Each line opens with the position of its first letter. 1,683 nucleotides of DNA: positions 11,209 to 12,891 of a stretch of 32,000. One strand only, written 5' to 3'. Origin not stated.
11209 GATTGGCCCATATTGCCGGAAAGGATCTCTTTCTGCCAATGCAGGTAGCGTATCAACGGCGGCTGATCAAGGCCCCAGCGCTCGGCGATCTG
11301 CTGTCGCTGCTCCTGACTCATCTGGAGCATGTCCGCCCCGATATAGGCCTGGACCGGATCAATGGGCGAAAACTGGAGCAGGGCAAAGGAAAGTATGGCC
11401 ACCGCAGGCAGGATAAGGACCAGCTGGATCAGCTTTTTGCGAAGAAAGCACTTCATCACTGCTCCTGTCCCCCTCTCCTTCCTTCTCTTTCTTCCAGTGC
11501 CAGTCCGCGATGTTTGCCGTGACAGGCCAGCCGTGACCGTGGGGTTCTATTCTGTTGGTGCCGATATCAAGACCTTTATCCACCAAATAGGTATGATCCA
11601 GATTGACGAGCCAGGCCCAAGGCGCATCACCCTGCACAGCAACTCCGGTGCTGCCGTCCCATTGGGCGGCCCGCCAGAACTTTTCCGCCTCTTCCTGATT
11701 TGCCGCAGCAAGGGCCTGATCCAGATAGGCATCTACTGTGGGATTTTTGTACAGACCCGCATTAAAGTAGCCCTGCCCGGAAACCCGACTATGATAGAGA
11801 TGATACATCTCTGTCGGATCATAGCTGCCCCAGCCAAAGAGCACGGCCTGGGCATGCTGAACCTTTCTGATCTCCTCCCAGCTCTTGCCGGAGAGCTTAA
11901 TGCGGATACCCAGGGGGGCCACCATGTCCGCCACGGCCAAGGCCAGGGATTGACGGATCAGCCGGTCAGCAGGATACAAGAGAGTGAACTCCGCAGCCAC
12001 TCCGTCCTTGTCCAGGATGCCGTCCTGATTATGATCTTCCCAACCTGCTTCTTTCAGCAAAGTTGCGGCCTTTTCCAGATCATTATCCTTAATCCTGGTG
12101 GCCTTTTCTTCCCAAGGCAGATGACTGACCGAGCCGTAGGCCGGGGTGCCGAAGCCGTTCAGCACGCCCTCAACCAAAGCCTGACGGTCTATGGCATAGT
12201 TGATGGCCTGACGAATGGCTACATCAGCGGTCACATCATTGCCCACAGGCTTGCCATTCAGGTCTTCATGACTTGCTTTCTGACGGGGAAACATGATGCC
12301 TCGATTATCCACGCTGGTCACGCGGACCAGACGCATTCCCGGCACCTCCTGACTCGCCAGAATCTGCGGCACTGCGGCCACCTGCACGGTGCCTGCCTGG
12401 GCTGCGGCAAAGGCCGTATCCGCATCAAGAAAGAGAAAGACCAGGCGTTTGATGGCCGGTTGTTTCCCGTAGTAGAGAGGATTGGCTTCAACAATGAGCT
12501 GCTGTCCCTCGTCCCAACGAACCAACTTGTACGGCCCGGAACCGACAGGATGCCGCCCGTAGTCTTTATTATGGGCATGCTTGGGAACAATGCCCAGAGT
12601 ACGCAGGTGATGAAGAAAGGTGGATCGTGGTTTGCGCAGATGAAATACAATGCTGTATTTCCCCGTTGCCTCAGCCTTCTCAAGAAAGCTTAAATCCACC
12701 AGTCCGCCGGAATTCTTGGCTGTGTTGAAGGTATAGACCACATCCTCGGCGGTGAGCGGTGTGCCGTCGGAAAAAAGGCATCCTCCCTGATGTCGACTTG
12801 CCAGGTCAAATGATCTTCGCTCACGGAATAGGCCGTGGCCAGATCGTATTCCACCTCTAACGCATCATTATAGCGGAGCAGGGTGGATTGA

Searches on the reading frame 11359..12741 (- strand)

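Call 10: search_protein_families(library=pfam, proteins=[window:11359-12741:-])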
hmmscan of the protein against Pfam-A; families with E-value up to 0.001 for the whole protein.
window:11359-12741:- (460 aa): 1 family
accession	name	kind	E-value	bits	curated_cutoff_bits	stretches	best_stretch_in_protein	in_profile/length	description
PF00496.27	SBP_bac_5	-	3.9e-59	201.1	32.4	1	2-320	41-362/368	Bacterial extracellular solute-binding proteins, family 5 Middle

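Call 33: search_protein_families(library=ncbifam, proteins=[window:11359-12741:-], max_evalue=0.001)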
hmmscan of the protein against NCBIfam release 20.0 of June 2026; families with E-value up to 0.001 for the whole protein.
window:11359-12741:- (460 aa): 9 families
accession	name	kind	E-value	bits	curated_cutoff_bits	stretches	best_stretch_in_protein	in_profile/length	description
TIGR02294.1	nickel_nikA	equivalog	2.8e-25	88.8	393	1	19-357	108-455/501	nickel ABC transporter substrate-binding protein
NF045467.1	Opp4A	equivalog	1.3e-24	86.3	650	1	62-349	204-500/556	oligopeptide ABC transporter substrate-binding protein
NF011942.0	PRK15413.1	equivalog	4.9e-21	75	594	1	20-379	132-481/512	glutathione ABC transporter substrate-binding protein GsiB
NF045468.1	Opp5A_nikA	equivalog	7.2e-20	70.9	600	1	56-283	149-365/488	nickel ABC transporter substrate-binding protein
NF047575.1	opine_bind_CntA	exception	1.6e-18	66.6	800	1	57-355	182-485/535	staphylopine-dependent metal ABC transporter substrate-binding lipoprotein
NF043070.1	DppA_dipep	equivalog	7.2e-17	61.1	1005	1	62-360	204-491/535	dipeptide ABC transporter periplasmic-binding protein DppA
TIGR04028.1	SBP_KPN_01854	hypoth_equivalog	1.4e-09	37.1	468.5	1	64-284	161-380/509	TIGR04028 family ABC transporter substrate-binding protein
NF011689.0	PRK15109.1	equivalog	2.7e-08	32.9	560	1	27-349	164-484/547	ABC transporter substrate-binding protein SapA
NF011684.0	PRK15104.1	equivalog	1e-07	31.1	947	1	172-359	311-495/543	oligopeptide ABC transporter substrate-binding protein OppA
